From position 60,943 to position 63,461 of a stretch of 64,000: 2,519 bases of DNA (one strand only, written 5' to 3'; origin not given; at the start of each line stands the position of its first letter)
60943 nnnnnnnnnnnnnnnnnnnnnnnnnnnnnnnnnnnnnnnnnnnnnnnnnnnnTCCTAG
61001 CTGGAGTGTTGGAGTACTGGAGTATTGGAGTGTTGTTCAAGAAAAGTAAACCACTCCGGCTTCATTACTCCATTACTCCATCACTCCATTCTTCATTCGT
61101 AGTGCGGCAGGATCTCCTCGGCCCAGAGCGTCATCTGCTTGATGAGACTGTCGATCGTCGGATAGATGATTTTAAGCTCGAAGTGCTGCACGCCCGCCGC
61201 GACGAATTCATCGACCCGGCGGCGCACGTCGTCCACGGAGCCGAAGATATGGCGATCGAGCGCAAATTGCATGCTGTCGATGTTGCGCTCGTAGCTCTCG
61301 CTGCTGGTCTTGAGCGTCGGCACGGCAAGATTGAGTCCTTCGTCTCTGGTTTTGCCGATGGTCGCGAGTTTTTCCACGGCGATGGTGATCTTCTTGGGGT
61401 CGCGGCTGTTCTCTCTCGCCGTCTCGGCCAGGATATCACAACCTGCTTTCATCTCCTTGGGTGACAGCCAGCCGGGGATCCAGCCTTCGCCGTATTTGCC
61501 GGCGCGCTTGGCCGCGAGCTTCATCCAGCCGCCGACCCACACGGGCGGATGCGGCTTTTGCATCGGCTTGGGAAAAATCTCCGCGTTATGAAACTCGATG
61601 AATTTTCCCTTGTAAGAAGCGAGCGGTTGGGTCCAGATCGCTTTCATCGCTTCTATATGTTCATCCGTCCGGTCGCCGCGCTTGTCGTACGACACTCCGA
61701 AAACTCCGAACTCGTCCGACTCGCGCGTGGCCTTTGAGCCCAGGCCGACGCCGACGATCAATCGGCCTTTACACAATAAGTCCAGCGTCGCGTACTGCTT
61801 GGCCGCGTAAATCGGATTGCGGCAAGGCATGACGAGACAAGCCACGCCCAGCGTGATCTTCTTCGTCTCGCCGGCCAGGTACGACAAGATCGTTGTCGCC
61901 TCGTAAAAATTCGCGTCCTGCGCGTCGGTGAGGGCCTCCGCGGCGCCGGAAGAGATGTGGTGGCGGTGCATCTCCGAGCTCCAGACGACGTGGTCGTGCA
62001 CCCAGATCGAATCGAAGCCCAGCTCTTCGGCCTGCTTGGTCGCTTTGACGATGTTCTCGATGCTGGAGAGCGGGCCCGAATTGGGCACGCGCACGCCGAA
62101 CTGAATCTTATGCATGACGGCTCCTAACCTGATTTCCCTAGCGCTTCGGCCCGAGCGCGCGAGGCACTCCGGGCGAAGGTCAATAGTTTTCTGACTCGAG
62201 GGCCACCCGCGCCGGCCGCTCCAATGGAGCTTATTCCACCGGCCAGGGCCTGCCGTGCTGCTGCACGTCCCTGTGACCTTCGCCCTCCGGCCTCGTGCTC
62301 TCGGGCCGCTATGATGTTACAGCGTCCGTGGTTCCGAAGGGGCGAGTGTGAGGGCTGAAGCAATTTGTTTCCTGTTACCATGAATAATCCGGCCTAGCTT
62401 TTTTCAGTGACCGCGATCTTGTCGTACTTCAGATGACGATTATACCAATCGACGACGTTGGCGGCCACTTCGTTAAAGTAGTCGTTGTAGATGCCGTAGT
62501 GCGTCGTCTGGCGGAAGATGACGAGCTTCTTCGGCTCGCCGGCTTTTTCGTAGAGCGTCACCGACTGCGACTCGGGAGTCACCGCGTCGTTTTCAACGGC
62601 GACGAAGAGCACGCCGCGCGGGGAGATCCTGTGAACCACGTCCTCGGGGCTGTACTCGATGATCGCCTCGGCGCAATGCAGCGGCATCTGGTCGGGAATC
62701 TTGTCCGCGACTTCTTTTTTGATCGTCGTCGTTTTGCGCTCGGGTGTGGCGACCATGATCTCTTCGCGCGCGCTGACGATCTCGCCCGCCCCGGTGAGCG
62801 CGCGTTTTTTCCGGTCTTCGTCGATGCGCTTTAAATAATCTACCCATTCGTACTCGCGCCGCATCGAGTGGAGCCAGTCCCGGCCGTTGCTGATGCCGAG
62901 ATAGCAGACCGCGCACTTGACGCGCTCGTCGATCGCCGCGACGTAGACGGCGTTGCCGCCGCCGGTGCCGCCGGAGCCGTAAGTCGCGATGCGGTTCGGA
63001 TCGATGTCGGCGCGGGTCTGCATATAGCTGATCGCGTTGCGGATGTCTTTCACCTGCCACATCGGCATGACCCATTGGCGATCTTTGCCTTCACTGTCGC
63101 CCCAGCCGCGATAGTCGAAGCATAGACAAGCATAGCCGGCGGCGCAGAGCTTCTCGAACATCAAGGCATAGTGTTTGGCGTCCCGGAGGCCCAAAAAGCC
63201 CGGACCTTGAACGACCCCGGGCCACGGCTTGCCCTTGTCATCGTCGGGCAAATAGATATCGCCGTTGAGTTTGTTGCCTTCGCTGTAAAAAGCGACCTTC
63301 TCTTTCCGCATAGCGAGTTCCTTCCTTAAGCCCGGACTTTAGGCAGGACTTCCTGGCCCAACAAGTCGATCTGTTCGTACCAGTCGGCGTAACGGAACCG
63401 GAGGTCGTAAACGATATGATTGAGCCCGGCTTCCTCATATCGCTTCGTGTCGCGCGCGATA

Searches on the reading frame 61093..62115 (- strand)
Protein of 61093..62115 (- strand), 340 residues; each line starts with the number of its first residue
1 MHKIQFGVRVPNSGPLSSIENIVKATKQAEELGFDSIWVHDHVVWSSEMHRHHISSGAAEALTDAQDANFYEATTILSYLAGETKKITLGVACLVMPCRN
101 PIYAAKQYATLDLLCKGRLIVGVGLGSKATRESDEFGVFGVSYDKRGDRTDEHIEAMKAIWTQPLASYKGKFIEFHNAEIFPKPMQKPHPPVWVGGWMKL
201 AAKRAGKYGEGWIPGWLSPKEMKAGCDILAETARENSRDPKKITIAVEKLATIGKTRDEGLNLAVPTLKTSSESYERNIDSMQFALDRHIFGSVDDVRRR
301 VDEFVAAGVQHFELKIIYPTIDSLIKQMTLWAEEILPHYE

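Call 23: search_protein_families(library=pfam, proteins=[window:61093-62115:-])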
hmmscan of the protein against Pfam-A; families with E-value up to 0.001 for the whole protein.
window:61093-62115:- (340 aa): 1 family
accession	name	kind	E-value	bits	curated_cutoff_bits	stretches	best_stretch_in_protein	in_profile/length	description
PF00296.26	Bac_luciferase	-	2.9e-54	185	27.9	1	17-310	20-313/314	Luciferase-like monooxygenase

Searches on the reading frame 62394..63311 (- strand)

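Call 71: search_protein_families(library=pfam, proteins=[window:62394-63311:-], max_evalue=0.001)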
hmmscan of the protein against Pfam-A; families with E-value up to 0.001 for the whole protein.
window:62394-63311:- (305 aa): 8 families
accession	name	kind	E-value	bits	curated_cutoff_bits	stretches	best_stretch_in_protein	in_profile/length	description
PF02129.25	Peptidase_S15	-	3.9e-11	43.6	23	1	12-272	2-261/262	X-Pro dipeptidyl-peptidase (S15 family)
PF00326.27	Peptidase_S9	-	4.2e-09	36.6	22.6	1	54-167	9-124/213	Prolyl oligopeptidase family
PF05448.18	AXE1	-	8.4e-09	35.1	21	0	89-169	159-242/321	Acetyl xylan esterase (AXE1)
PF12146.15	Hydrolase_4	-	1.4e-08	34.8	27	1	45-112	17-82/239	Serine aminopeptidase, S33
PF20434.5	BD-FAE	-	2.2e-08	34.3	26.8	1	18-255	2-213/215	BD-FAE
PF01738.24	DLH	-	2.1e-07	31.2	21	1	24-142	10-132/217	Dienelactone hydrolase family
PF00561.26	Abhydrolase_1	-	0.00036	20.7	25.8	0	37-153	7-116/245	alpha/beta hydrolase fold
PF12697.13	Abhydrolase_6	-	0.00067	20.8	26.3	1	53-274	21-207/217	Alpha/beta hydrolase family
